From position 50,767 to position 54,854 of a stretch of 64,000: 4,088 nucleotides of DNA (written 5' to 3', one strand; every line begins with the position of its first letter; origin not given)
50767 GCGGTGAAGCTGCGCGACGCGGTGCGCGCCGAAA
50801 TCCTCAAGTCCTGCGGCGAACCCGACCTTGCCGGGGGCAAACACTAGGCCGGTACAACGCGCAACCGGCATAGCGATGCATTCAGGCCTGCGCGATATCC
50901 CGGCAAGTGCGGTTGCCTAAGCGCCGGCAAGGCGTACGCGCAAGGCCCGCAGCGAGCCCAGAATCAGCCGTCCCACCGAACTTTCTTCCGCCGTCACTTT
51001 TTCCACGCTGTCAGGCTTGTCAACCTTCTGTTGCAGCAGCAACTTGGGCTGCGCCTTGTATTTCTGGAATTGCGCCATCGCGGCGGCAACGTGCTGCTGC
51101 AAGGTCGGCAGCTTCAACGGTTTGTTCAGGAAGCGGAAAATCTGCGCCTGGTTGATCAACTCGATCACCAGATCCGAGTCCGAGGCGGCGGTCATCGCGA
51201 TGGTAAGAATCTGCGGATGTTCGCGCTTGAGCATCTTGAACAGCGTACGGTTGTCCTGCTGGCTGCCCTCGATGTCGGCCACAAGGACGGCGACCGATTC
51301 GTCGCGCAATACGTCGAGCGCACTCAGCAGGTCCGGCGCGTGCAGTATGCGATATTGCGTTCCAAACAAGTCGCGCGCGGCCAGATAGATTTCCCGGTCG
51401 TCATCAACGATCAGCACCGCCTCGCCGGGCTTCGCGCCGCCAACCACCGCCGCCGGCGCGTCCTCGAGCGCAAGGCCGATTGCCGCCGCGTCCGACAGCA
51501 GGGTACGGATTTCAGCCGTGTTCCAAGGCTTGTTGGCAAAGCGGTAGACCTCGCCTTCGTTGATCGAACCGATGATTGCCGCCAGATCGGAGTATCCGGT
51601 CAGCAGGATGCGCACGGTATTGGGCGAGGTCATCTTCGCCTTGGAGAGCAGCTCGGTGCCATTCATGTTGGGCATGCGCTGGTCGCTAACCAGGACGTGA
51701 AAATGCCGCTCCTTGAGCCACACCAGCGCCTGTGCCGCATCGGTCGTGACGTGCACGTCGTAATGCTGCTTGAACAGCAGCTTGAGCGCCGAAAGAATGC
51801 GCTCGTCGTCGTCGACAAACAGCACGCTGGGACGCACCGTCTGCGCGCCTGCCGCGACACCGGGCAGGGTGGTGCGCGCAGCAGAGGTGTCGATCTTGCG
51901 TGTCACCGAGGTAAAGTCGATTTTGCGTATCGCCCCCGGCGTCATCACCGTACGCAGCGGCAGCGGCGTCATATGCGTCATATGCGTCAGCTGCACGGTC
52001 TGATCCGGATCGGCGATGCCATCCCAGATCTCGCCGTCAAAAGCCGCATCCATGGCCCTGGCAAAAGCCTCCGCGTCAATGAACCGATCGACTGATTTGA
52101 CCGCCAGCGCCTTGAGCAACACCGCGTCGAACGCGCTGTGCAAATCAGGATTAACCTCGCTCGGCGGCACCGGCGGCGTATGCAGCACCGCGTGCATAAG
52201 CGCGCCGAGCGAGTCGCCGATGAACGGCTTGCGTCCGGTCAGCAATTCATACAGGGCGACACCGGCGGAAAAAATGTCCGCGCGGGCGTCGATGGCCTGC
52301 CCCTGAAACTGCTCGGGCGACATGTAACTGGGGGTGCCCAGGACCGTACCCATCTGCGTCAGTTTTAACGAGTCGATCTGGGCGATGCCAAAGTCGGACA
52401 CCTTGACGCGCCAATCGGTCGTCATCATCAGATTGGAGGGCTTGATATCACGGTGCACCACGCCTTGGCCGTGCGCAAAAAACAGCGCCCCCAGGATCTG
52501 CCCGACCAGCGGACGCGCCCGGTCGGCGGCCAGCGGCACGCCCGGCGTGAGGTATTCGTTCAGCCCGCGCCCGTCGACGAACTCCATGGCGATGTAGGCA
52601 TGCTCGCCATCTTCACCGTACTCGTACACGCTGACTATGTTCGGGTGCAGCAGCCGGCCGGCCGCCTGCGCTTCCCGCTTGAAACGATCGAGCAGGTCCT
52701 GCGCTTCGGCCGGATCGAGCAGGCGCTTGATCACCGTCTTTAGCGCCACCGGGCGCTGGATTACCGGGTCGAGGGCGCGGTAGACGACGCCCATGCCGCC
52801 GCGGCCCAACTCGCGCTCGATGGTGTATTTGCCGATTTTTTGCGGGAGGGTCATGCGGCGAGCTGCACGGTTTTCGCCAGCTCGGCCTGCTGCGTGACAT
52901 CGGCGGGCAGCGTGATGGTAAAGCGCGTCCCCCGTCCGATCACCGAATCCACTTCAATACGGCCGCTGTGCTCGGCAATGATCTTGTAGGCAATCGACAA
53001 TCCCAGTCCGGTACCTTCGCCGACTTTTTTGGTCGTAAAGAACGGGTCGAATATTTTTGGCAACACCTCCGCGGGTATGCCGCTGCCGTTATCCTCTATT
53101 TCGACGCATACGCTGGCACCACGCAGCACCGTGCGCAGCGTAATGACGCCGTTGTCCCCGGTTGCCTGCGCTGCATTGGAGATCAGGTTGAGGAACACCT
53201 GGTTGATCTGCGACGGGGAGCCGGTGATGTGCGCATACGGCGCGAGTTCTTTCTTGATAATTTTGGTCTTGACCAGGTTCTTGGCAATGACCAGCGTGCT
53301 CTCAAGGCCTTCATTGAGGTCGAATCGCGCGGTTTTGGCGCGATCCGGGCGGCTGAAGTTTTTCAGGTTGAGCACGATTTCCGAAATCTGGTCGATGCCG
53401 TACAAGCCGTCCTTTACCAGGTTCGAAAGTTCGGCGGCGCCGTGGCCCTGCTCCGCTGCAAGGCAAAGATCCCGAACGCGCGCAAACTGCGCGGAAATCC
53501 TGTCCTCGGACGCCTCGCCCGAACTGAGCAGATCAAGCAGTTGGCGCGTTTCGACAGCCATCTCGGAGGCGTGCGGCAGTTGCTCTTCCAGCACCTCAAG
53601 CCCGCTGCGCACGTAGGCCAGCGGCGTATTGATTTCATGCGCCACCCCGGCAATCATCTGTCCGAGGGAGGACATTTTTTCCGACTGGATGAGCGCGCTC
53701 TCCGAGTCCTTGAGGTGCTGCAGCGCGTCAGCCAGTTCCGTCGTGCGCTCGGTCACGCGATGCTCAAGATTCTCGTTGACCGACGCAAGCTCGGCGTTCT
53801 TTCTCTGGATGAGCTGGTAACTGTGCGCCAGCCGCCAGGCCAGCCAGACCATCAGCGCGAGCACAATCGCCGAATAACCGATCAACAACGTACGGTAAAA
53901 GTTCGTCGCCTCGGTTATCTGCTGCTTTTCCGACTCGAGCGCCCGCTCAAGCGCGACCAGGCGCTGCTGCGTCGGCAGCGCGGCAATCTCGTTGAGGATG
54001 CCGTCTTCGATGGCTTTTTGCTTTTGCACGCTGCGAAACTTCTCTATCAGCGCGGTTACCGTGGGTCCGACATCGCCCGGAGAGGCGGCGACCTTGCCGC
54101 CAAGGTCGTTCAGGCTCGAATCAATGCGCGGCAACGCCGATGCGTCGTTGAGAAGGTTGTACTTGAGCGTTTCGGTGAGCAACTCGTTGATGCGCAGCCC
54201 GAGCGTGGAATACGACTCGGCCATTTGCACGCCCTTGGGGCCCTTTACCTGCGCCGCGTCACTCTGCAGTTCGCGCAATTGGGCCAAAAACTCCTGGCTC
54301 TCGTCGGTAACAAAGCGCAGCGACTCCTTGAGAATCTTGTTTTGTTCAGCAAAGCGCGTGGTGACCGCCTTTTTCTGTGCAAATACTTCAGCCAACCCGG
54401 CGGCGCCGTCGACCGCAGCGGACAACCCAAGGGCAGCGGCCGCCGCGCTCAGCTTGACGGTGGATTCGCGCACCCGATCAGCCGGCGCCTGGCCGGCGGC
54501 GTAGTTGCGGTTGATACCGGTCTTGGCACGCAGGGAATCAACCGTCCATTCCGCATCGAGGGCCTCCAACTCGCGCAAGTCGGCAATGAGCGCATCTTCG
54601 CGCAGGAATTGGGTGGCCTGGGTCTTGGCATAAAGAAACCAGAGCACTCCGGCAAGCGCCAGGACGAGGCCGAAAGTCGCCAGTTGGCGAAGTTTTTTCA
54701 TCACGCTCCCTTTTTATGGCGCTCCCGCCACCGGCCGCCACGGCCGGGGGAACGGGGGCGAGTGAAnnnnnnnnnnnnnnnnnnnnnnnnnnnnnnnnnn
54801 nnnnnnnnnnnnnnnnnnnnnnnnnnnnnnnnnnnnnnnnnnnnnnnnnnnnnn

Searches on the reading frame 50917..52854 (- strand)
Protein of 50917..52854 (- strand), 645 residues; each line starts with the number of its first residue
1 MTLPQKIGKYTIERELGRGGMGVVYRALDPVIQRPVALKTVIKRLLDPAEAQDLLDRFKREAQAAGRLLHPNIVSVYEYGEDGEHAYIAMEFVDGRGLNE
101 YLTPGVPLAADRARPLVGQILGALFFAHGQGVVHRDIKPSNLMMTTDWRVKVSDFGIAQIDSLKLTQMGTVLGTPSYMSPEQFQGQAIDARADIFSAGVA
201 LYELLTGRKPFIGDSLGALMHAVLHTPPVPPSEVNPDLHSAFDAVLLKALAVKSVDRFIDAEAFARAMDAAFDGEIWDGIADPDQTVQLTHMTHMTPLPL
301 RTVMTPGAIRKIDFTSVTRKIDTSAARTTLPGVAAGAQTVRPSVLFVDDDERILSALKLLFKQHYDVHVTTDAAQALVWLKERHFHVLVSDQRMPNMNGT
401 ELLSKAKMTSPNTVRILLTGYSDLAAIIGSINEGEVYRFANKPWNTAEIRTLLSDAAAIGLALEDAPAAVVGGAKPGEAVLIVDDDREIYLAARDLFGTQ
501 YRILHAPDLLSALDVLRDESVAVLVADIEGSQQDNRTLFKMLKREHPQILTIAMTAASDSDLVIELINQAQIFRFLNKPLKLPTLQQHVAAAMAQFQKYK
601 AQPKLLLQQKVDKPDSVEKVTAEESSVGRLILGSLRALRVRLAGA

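Call 3: search_protein_families(library=pfam, proteins=[window:50917-52854:-], max_evalue=0.01)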
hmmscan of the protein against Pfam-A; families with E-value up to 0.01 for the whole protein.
window:50917-52854:- (645 aa): 5 families
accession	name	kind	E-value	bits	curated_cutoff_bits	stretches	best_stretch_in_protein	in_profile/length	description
PF00069.31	Pkinase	-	3.5e-49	168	31.7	1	10-216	1-202/263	Protein kinase domain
PF00072.30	Response_reg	-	8.6e-32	110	30.2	2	344-452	1-109/111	Response regulator receiver domain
PF07714.23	PK_Tyr_Ser-Thr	-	1.9e-28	100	23.1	1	11-223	2-217/258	Protein tyrosine and serine/threonine kinase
PF01636.29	APH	-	0.00012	22.3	23.2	0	130-155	168-194/239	Phosphotransferase enzyme family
PF20161.5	VpsR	-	0.0036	17.5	23.7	0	490-588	21-119/121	VpsR domain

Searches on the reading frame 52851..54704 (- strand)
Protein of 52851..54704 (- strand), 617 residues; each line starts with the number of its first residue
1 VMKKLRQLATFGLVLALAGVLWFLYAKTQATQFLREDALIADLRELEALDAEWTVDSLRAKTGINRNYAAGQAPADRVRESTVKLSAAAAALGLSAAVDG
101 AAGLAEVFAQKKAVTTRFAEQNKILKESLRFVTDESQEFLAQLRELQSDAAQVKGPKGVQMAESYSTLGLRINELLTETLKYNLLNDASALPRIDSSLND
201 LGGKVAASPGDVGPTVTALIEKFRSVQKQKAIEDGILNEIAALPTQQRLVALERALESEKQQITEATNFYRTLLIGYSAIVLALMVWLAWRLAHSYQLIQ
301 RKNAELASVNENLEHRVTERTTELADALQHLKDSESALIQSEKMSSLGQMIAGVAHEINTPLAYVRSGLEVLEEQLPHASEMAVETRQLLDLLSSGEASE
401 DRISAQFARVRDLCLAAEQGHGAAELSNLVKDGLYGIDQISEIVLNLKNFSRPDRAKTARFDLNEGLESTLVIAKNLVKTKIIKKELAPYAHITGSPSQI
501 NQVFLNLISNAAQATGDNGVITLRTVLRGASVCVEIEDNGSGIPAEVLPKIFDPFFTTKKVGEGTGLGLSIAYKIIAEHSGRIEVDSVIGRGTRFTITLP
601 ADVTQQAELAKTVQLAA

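Call 3: search_protein_families(library=pfam, proteins=[window:52851-54704:-], max_evalue=0.01)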
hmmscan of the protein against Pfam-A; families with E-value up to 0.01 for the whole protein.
window:52851-54704:- (617 aa): 4 families
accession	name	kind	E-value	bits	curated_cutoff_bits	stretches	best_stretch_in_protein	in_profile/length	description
PF19443.4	DAHL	-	3.6e-29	102.5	38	1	37-271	7-221/221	DAHL domain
PF02518.31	HATPase_c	-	2.4e-28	99.2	26.4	1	496-601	2-109/111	Histidine kinase-, DNA gyrase B-, and HSP90-like ATPase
PF00512.31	HisKA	-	8.4e-08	32.6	26.9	1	347-403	2-50/66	His Kinase A (phospho-acceptor) domain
PF14501.12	HATPase_c_5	-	0.0053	17.1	22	0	499-586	5-89/102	GHKL domain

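Call 15: find_related_loci(query=window:52851-54704:-, collection=genome_contigs, flank=6000)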
Query window:52851-54704:- (617 aa) in genome_contigs; peptide patterns used: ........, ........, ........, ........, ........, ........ (x = any residue, [..] = any of these).
599 stretches matched a pattern (row limit reached: there are more); 251 encode a relative of the query (tblastn E <= 1e-3); the best 80 are kept; 80 distinct loci.
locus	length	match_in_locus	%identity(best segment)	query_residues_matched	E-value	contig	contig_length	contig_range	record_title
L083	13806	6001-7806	79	1-602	0e+0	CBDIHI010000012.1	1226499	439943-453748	MAG: Burkholderiales bacterium isolate 01205051-3130-4657-b8c8-f148f57bebd5 genome assembly, contig: contig_12, whole ge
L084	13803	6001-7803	64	2-602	0e+0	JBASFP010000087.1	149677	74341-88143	MAG: Polaromonas sp. isolate MFD03500_ilm_asm_bin11 k127_18471, whole genome shotgun sequence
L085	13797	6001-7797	63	5-603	0e+0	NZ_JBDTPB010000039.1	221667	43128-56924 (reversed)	MAG: Polaromonas sp. isolate cluster3_bin.188 NODE_41_length_221667_cov_30.353293, whole genome shotgun sequence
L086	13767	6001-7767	64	19-607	0e+0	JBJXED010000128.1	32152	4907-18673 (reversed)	MAG: Burkholderiaceae bacterium isolate P.bin.211 k127_3833913, whole genome shotgun sequence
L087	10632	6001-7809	63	2-604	0e+0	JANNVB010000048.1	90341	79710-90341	MAG: Polaromonas sp. isolate VAR_34_metabat_99 VAR_34_k141_1203448, whole genome shotgun sequence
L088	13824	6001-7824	62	2-610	0e+0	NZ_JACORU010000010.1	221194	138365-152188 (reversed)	Ramlibacter albus strain GTP1 contig10, whole genome shotgun sequence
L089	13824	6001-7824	63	2-608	0e+0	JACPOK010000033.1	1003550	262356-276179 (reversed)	MAG: Burkholderiales bacterium isolate NC_groundwater_599_Pr5_B-0.1um_66_30 alan_book_18_scaffold_581702, whole genome s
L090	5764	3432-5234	60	1-600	0e+0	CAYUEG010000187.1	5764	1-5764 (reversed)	MAG TPA_asm: uncultured Burkholderiales bacterium isolate binchicken_co214_156 genome assembly, contig: NODE_19211_lengt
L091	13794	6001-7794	61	2-600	0e+0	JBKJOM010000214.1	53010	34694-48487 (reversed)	MAG: Ramlibacter sp. isolate ant_bin.412 k117_1061121, whole genome shotgun sequence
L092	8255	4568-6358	44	1-602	2e-151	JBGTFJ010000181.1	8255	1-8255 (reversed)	MAG: Burkholderiales bacterium isolate JTS-RE189 k141_2311525, whole genome shotgun sequence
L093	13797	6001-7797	65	9-606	0e+0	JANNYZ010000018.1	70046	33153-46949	MAG: Polaromonas sp. isolate VAR_25_metabat_291 VAR_25_k141_154352, whole genome shotgun sequence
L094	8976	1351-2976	40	25-600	2e-107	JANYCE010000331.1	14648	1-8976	MAG: Betaproteobacteria bacterium isolate 336R_metabinner_123_sub 336R_k141_762544, whole genome shotgun sequence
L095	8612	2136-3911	38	4-600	2e-90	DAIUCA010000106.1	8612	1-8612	MAG TPA_asm: Candidatus Competibacteraceae bacterium isolate CTOTU7367 NODE_12068_length_8612_cov_3.648124, whole genome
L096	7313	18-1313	44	180-606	5e-89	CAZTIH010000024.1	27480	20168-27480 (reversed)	MAG TPA_asm: uncultured Candidatus Competibacteraceae bacterium isolate SRP072547_co2_30 genome assembly, contig: NODE_2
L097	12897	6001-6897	51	304-600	4e-87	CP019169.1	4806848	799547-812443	Betaproteobacteria bacterium GR16-43 chromosome, complete genome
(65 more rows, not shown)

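Call 64: search_solved_structures(query=window:52851-54704:-, max_evalue=0.001)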
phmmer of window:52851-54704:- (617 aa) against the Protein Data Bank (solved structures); distinct sequences matched with E-value up to 0.001: 61 (the best 60 are shown).
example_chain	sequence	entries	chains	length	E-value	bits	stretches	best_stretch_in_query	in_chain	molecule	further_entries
9jfj_A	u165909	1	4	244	5.3e-31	111.4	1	427-606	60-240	Sensor histidine kinase ZraS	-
3d36_A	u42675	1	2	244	1.1e-22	84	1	436-602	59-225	Sporulation kinase B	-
5idj_A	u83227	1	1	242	4.2e-22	82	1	440-601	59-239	Histidine kinase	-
3a0r_A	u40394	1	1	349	7.1e-20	74.7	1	442-587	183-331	Sensor protein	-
4gcz_A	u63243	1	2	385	1.5e-19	73.6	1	495-601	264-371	Blue-light photoreceptor, Sensor protein fixL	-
8a3u_A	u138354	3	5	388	1.7e-19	73.4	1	495-601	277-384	Putative Sensory box protein,Sensor protein FixL | Putative Sensory box protein,Putative Sensory box protein,Sensor protein FixL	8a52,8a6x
8a7f_A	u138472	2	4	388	1.7e-19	73.4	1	495-601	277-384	Putative Sensory box protein,Sensor protein FixL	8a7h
8vc9_A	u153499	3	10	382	1.8e-19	73.4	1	438-600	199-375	Leptospira virulence regulator B (LvrB) | histidine kinase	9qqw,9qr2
9p6i_A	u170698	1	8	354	6.5e-19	71.5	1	493-603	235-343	histidine kinase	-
5c93_A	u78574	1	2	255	2.3e-18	69.7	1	496-608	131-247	Histidine kinase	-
4u7n_A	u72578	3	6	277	2.8e-18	69.4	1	496-608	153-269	Histidine protein kinase sensor protein | Histidine kinase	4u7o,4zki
5idm_A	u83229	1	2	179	1.3e-17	67.2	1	514-601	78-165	Cell cycle histidine kinase CckA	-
4i5s_A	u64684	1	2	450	6.4e-17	64.9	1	497-602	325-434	Putative histidine kinase CovS; VicK-like protein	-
3a0t_A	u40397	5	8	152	7.2e-17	64.8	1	492-587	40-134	Sensor protein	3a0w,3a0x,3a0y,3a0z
4jas_A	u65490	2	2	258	5.4e-16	61.9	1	493-603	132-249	Histidine kinase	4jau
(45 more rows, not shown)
